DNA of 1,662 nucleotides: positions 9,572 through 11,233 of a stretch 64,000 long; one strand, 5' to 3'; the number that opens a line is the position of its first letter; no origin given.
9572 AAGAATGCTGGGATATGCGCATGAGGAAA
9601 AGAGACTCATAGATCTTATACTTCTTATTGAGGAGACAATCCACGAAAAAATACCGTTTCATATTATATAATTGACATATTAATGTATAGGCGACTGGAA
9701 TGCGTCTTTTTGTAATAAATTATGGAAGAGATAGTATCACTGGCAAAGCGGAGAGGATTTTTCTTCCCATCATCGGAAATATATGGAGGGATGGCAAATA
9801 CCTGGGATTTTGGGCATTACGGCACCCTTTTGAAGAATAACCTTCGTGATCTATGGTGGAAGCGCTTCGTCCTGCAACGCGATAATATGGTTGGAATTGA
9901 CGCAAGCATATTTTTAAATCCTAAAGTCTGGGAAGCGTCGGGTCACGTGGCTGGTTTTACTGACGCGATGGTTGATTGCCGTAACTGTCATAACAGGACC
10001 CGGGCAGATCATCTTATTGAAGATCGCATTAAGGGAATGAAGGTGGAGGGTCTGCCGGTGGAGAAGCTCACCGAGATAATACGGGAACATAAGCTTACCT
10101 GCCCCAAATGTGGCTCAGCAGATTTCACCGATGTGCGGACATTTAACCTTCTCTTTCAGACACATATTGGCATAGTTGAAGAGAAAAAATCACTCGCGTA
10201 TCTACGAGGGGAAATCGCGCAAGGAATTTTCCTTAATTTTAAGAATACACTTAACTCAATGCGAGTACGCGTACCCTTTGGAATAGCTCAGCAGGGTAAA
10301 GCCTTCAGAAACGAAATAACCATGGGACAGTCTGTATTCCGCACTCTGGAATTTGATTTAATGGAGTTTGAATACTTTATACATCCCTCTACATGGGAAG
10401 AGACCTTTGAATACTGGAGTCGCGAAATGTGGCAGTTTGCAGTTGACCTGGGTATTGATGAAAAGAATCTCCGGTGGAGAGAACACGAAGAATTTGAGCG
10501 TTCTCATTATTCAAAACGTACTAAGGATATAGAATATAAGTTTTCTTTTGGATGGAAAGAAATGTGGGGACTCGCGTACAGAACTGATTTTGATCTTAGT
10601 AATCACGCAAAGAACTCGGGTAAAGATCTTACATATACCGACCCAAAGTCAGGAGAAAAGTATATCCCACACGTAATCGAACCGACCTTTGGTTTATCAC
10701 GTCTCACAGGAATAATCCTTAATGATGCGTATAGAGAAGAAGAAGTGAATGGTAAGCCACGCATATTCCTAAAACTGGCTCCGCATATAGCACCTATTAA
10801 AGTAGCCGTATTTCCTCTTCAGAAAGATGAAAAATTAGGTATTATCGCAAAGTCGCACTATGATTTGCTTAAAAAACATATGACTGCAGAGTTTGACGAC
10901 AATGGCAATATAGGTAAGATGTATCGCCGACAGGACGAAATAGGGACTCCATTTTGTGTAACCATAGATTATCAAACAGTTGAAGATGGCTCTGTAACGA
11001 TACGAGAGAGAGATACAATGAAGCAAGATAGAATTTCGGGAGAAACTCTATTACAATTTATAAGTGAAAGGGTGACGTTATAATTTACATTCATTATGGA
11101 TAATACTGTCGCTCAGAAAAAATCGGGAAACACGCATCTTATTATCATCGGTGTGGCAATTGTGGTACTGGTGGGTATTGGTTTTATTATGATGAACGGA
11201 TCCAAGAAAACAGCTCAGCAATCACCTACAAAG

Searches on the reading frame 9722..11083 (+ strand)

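Call 34: search_protein_families(library=ncbifam, proteins=[window:9722-11083:+], max_evalue=1e-10)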
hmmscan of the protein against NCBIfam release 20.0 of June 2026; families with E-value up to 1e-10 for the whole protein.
window:9722-11083:+ (453 aa): 4 families
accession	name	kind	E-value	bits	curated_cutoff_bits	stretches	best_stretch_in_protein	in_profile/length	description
NF003211.1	PRK04173.1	equivalog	2.9e-188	626.4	312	1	1-446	1-453/454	glycine--tRNA ligase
TIGR00389.1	glyS_dimeric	equivalog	1.4e-157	525.7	243.3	3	1-236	3-235/565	glycine--tRNA ligase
NF011484.0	PRK14894.1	equivalog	4.3e-117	391.5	1050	3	125-346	105-342/539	glycine--tRNA ligase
TIGR00418.1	thrS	equivalog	5.3e-11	42.1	383.65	0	191-449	324-563/565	threonine--tRNA ligase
